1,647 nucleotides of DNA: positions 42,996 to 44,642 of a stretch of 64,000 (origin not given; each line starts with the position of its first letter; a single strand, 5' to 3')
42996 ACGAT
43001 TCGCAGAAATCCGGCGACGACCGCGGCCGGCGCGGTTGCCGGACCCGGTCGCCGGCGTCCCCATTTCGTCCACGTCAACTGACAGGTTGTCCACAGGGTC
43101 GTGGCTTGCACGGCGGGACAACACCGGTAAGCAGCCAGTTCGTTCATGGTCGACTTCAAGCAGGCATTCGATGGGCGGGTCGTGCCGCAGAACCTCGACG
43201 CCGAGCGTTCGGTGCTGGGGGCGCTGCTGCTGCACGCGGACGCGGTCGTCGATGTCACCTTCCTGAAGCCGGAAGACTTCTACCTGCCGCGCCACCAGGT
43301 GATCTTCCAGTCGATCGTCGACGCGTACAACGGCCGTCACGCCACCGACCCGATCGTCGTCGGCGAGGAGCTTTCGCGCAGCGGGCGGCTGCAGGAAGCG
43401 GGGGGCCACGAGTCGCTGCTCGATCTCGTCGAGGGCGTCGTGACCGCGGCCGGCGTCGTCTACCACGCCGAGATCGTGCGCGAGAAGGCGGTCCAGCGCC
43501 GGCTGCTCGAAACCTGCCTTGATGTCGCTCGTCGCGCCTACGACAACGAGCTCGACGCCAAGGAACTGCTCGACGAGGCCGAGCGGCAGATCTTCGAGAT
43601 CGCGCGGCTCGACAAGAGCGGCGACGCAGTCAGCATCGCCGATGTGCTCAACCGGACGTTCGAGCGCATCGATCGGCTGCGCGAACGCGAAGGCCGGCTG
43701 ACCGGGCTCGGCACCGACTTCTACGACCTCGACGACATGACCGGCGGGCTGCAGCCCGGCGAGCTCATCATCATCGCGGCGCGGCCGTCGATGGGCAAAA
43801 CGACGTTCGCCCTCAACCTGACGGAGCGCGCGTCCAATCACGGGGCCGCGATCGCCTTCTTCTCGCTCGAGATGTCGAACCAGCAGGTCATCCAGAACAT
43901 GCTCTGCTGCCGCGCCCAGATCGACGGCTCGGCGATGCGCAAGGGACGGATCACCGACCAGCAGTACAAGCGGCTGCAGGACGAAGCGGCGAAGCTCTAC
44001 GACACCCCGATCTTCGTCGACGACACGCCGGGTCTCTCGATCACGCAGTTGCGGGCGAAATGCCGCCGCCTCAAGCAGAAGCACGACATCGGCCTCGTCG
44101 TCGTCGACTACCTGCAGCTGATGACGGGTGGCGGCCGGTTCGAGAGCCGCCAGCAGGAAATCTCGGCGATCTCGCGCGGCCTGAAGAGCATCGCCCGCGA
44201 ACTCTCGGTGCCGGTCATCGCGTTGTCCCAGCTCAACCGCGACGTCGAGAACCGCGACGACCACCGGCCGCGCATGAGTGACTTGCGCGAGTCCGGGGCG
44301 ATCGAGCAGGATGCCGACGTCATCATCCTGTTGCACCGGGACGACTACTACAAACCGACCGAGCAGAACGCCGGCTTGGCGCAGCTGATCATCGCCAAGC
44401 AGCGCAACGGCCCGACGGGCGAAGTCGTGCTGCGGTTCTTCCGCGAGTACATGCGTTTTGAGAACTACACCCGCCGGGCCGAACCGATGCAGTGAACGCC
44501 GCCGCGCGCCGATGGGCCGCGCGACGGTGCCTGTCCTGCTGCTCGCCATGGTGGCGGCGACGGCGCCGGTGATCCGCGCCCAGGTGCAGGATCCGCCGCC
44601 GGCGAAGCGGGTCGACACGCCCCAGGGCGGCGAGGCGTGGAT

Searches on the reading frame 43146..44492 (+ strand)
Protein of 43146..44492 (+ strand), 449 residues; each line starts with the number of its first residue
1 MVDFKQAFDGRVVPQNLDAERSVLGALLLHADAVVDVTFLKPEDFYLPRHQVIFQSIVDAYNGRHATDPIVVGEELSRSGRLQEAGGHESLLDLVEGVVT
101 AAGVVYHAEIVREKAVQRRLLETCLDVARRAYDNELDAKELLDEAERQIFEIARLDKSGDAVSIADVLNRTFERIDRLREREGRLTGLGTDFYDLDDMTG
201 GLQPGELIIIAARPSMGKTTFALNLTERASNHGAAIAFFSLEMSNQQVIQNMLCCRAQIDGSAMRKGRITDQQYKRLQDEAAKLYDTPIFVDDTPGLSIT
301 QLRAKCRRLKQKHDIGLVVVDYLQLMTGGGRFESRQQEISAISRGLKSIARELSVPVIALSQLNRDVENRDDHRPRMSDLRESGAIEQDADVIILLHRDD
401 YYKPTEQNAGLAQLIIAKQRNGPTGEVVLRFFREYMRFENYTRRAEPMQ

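Call 3: search_protein_families(library=pfam, proteins=[window:43146-44492:+], max_evalue=1)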
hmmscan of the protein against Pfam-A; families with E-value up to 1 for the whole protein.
window:43146-44492:+ (449 aa): 12 families
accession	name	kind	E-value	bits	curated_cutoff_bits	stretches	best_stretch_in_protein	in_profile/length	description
PF03796.21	DnaB_C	-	1.5e-107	359.2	27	1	187-440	1-255/255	DnaB-like helicase C terminal domain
PF00772.26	DnaB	-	1.4e-27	96.2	23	1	14-113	3-103/103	DnaB-like helicase N terminal domain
PF13481.12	AAA_25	-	1.9e-14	54.2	27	1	201-364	28-191/195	AAA domain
PF06745.19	ATPase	-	0.00012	22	26.6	1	194-253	7-68/231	KaiC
PF14516.12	AAA_35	-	0.0028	17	27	1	202-252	28-78/331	AAA-like domain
PF00337.29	Gal-bind_lectin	-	0.012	15.5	22.1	1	198-252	6-61/132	Galactoside-binding lectin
PF13479.12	AAA_24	-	0.055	13.7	27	1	208-399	5-171/195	AAA domain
PF19955.5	EAD1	-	0.085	13.8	24.2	0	268-288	2-22/90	Effector-associated domain 1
PF24064.2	HTH_NPRL3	-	0.12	12.8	27.2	1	48-79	17-48/62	GATOR1 complex protein NPRL3, C-terminal HTH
PF13401.12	AAA_22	-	0.14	12.9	27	1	207-326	7-96/130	AAA domain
PF24883.2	NPHP3_N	-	0.14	12.7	24.8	1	206-255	23-74/164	Nephrocystin 3, N-terminal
PF00154.27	RecA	-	0.14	12.1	27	1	198-244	45-91/262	recA bacterial DNA recombination protein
